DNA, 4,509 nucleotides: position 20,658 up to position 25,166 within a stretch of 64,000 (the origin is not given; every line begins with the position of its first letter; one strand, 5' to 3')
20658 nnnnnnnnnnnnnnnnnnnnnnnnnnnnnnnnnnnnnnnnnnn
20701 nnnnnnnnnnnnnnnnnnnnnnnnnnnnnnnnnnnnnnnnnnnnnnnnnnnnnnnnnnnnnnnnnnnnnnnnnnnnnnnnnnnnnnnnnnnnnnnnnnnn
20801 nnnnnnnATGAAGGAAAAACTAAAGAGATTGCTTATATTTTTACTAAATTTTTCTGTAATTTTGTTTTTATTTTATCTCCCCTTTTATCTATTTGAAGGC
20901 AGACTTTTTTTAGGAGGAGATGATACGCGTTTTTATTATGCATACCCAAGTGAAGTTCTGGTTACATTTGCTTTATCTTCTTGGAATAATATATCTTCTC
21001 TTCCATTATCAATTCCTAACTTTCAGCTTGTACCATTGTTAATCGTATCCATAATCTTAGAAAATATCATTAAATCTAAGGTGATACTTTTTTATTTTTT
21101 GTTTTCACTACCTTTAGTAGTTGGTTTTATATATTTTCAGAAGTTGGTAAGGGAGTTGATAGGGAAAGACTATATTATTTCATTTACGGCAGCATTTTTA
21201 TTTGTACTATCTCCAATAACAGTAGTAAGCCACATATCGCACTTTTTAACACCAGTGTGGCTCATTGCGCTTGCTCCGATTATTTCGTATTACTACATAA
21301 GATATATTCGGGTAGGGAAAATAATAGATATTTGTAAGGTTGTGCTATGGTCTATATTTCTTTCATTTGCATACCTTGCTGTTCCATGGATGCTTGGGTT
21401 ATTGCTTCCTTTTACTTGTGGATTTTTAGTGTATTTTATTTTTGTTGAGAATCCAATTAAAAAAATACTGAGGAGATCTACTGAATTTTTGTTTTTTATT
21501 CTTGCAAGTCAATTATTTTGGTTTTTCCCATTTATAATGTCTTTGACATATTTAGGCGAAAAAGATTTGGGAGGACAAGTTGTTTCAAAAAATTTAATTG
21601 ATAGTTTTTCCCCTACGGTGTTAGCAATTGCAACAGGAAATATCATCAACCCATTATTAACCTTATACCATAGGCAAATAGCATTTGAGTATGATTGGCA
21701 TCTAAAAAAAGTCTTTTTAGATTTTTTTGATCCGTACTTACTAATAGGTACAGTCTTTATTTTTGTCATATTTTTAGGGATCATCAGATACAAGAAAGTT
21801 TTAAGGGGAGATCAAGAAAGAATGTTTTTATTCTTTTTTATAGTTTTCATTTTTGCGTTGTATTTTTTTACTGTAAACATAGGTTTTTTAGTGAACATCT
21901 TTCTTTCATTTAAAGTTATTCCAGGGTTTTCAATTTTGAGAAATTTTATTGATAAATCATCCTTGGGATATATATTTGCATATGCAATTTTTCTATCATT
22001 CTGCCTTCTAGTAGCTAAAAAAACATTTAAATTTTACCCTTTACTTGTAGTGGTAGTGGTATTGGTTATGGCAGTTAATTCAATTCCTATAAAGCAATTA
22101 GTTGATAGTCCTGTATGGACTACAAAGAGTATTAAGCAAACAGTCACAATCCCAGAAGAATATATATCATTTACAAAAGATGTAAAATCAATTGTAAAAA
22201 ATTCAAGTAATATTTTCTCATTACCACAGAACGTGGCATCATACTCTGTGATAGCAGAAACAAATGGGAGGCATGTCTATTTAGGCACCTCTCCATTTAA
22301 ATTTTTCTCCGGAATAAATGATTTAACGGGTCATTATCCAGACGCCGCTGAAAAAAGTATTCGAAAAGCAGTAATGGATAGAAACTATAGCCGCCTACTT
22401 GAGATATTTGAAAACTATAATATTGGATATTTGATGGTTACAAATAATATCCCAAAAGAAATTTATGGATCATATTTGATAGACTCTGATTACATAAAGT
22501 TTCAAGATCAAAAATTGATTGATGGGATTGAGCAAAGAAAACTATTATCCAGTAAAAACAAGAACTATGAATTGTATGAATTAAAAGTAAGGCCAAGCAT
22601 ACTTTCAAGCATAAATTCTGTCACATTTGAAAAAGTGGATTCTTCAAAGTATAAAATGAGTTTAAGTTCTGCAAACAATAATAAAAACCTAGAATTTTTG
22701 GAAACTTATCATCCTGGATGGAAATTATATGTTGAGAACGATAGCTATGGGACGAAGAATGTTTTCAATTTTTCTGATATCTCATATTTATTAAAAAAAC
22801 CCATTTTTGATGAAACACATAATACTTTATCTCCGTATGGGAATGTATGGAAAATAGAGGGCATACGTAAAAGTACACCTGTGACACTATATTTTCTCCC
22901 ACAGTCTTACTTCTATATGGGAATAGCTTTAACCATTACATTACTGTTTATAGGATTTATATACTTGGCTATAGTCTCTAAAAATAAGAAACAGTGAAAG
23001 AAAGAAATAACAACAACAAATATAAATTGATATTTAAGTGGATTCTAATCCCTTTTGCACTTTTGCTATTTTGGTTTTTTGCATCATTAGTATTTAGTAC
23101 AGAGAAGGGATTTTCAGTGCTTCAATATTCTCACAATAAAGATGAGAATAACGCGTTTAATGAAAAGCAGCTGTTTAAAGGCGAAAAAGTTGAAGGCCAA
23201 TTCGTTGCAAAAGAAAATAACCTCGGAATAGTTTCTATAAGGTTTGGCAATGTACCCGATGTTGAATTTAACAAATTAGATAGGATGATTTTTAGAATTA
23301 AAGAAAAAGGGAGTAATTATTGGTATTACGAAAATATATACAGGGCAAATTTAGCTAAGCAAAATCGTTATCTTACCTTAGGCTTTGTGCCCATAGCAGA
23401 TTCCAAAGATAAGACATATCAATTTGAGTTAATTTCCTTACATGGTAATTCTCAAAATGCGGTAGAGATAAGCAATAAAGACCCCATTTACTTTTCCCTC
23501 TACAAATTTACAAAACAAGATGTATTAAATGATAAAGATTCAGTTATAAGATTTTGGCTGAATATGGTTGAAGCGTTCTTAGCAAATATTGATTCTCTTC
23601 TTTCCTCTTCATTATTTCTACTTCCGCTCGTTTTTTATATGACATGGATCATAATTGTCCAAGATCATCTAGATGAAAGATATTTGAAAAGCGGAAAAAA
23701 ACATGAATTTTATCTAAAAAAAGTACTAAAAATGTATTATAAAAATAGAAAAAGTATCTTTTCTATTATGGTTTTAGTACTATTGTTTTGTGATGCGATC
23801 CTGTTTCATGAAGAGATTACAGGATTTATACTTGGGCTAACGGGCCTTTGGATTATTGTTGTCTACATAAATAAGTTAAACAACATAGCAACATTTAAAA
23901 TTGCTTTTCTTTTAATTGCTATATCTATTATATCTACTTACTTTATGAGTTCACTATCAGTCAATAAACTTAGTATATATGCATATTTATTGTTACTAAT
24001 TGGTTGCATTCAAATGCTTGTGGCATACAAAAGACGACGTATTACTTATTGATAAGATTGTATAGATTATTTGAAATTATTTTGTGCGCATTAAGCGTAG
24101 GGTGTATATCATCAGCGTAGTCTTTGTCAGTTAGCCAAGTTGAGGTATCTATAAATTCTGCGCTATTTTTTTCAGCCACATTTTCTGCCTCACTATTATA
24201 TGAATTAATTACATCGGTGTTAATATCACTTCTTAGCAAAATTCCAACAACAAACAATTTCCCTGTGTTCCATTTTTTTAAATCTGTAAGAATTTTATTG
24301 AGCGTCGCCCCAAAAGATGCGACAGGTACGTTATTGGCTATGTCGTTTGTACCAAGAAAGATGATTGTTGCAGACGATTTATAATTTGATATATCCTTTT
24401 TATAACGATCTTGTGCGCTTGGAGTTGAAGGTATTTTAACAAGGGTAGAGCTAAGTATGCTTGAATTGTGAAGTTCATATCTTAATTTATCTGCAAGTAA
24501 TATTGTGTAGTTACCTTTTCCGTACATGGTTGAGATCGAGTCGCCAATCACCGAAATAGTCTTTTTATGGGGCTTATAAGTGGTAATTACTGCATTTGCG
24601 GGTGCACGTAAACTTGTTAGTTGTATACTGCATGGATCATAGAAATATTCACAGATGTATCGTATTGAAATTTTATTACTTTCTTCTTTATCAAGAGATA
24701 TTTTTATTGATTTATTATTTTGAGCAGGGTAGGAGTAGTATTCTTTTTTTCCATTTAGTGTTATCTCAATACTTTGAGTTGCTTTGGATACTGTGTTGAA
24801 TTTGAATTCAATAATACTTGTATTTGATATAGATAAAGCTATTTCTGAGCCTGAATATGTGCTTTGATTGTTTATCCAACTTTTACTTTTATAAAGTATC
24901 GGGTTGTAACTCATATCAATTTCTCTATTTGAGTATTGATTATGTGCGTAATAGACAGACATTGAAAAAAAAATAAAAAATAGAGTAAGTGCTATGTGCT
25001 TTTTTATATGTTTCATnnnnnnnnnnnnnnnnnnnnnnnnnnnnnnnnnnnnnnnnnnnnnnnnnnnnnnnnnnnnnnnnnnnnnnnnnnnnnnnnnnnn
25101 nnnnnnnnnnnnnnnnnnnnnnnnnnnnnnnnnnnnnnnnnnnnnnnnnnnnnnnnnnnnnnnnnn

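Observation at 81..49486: A ~49-kb co-directional glycan-assembly super-locus of about 46 genes with no precedent-style operon boundaries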

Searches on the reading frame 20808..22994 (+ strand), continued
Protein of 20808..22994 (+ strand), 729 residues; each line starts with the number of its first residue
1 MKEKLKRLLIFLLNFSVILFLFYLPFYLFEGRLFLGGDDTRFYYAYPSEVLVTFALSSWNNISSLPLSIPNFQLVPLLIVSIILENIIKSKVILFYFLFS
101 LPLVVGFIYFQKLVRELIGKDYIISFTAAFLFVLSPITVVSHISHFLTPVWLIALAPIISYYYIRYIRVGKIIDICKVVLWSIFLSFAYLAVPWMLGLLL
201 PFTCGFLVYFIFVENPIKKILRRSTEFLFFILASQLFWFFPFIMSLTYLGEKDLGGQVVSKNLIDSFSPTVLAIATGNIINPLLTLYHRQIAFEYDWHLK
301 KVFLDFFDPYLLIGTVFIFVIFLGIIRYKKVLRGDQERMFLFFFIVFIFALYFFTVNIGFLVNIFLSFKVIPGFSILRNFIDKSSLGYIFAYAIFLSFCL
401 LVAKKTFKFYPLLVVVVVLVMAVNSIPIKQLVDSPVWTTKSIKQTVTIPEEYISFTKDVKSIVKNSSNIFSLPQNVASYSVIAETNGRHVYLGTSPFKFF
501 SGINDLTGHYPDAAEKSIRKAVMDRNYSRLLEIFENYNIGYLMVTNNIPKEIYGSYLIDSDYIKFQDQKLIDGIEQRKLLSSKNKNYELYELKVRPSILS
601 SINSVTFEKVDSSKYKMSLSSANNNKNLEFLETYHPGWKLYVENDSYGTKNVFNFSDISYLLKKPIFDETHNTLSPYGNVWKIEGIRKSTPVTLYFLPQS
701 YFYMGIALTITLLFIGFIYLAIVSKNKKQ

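Call 39: fold_search(model_id=the predicted structure, library=pdb)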
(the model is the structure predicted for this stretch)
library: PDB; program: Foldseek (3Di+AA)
matches with E <= 10: 390; with E <= 0.001: 18
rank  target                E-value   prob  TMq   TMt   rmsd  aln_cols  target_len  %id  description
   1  6ezn_F                5.0e-07  1.00  0.42  0.46  13.0       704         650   12  Cryo-EM structure of the yeast oligosaccharyltransferase (OST) complex (released 2018-01-17)
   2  8b6l_I                7.7e-07  1.00  0.41  0.43  15.9       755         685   12  Subtomogram average of the human Sec61-TRAP-OSTA-translocon (released 2022-12-07)
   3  8agc_A                8.4e-07  1.00  0.39  0.41  18.1       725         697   13  Structure of yeast oligosaccharylransferase complex with lipid-linked oligosaccharide and non-acceptor peptide bound (released 2022-12-07)
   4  6w98_A                1.5e-06  1.00  0.51  0.30   6.3       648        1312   12  Single-Particle Cryo-EM Structure of Arabinofuranosyltransferase AftD from Mycobacteria (released 2020-05-13)
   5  8agb_A                2.3e-06  1.00  0.41  0.46  13.4       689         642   13  Structure of yeast oligosaccharylransferase complex with lipid-linked oligosaccharide bound (released 2022-12-07)
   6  8age_A                3.0e-06  1.00  0.42  0.46  11.8       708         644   13  Structure of yeast oligosaccharylransferase complex with acceptor peptide bound (released 2022-12-07)
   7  9n9j_I                4.8e-06  1.00  0.42  0.44  15.4       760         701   11  Structure of a GRP94 folding intermediate engaged with a CCDC134- and FKBP11-bound secretory translocon (released 2025-11-19)
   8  6s7t_A                7.7e-06  1.00  0.44  0.45  12.5       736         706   10  Cryo-EM structure of human oligosaccharyltransferase complex OST-B (released 2019-12-18)
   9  6s7o_A                7.7e-06  1.00  0.43  0.47  12.9       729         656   13  Cryo-EM structure of human oligosaccharyltransferase complex OST-A (released 2019-12-18)
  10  7oci_F                1.3e-05  1.00  0.43  0.48  12.4       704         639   12  Cryo-EM structure of yeast Ost6p containing oligosaccharyltransferase complex (released 2022-02-16)
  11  6ftg_5                1.7e-05  1.00  0.44  0.48  15.0       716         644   10  Subtomogram average of OST-containing ribosome-translocon complexes from canine rough microsomal membranes (released 2018-03-21)
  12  6wby                  1.9e-05  1.00  0.47  0.29   8.6       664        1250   12  Single-Particle Cryo-EM Structure of Arabinofuranosyltransferase AftD from Mycobacteria, Mutant R1389S Class 2 (released 2020-05-13)
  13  8pn9_A                3.4e-05  1.00  0.40  0.44  13.7       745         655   11  Structure of human oligosaccharyltransferase OST-A complex bound to NGI-1 (released 2024-05-08)
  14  6c26_A                1.2e-04  1.00  0.41  0.45  14.3       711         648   12  The Cryo-EM structure of a eukaryotic oligosaccharyl transferase complex (released 2018-01-31)
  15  5ogl_A                1.3e-04  1.00  0.37  0.38  23.2       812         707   11  Structure of bacterial oligosaccharyltransferase PglB in complex with an acceptor peptide and an lipid-linked oligosac (released 2017-10-25)
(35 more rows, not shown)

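Call 82: search_protein_families(library=pfam, proteins=[window:20808-22994:+], max_evalue=10)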
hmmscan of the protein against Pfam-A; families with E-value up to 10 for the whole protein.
window:20808-22994:+ (729 aa): 1 family
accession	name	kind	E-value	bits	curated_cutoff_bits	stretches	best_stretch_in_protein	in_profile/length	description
PF11847.13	GT-C_AftD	-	0.72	8.1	26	1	101-242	81-215/661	Alpha-(1->3)-arabinofuranosyltransferase, N-terminal GT-C domain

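Call 91: search_protein_representatives(alignment_id=A1)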
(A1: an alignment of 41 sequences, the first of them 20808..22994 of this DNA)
Query: 41 sequences, 749 profile positions. Proteins with E-value up to 0.001 (for the whole library): 4336; up to 1e-10: 2637; up to 1e-30: 607. The best 150 are listed.
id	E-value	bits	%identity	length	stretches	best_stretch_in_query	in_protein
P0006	0.0e+00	1143.7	-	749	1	7-747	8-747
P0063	2.4e-274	928.8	-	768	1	7-748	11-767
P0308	2.0e-263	892.7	-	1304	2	18-603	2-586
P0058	1.5e-259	879.9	-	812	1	18-748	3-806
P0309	2.1e-259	879.4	-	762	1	5-744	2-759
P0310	1.3e-257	873.5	-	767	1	6-743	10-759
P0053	9.6e-256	867.3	-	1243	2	5-604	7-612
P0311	3.6e-255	865.4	-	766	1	9-745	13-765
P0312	8.8e-254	860.8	-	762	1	9-747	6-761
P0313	1.4e-253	860.1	-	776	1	5-746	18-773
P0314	6.1e-253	858.0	-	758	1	2-747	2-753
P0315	8.2e-251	851.0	-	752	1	9-743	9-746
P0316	7.7e-248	841.2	-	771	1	6-744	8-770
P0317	1.7e-247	840.0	-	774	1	9-746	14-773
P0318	2.2e-245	833.0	-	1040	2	6-652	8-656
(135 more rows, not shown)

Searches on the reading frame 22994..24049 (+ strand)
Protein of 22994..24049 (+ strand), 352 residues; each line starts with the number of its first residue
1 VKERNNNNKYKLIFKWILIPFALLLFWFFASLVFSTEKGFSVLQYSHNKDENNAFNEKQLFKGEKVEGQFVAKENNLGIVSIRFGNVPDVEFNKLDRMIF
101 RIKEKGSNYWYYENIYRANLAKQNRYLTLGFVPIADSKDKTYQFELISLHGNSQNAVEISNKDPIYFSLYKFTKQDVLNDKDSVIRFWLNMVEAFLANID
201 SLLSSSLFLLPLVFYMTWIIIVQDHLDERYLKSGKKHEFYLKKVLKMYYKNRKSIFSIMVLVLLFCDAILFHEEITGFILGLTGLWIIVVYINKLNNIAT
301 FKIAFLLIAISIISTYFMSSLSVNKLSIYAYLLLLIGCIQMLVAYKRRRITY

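Call 6: search_protein_families(library=pfam, proteins=[window:22994-24049:+], max_evalue=0.01)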
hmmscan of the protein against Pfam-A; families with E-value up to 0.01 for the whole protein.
window:22994-24049:+ (352 aa): 1 family
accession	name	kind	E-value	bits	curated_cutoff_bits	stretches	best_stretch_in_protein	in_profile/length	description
PF05026.18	DCP2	-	0.00097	19.8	28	1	83-120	9-44/83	Dcp2, box A domain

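Call 21: search_protein_families(library=ncbifam, proteins=[window:22994-24049:+], max_evalue=0.1)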
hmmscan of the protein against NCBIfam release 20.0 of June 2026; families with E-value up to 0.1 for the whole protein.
window:22994-24049:+ (352 aa): 0 families

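Call 82: search_protein_families(library=pfam, proteins=[window:22994-24049:+], max_evalue=10)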
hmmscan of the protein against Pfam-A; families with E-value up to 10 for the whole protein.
window:22994-24049:+ (352 aa): 2 families
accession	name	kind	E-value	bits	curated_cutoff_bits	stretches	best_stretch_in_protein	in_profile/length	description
PF05026.18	DCP2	-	0.00097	19.8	28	1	83-120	9-44/83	Dcp2, box A domain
PF23631.1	DUF7143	-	0.21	11.9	27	1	160-251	52-144/160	Domain of unknown function (DUF7143)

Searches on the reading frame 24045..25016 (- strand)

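Call 6: search_protein_families(library=pfam, proteins=[window:24045-25016:-], max_evalue=0.01)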
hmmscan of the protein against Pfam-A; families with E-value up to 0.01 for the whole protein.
window:24045-25016:- (324 aa): 3 families
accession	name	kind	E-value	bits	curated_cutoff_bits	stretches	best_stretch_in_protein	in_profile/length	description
PF13472.12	Lipase_GDSL_2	-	2.6e-14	54.5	32.9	1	156-312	1-177/178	GDSL-like Lipase/Acylhydrolase family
PF00657.28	Lipase_GDSL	-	1.4e-07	32.3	23.6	1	156-316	3-206/208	GDSL-like Lipase/Acylhydrolase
PF04311.20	DUF459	-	5.5e-05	23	27.2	1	154-299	2-159/197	Protein of unknown function (DUF459)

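Call 32: search_protein_families(library=ncbifam, proteins=[window:24045-25016:-], max_evalue=0.001)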
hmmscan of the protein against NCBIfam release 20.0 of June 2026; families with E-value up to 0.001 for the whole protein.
window:24045-25016:- (324 aa): 2 families
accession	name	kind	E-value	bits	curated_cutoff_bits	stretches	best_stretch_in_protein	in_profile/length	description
NF042968.1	AcxylEst_AxeA1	equivalog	2.1e-06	26.3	700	1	154-311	277-452/459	acetylxylan esterase AxeA1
NF042969.1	AcxyGlmanDactase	equivalog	0.00058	18.9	500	0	200-320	196-315/323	bifunctional acetylxylan esterase/glucomannan deacetylase AxeC2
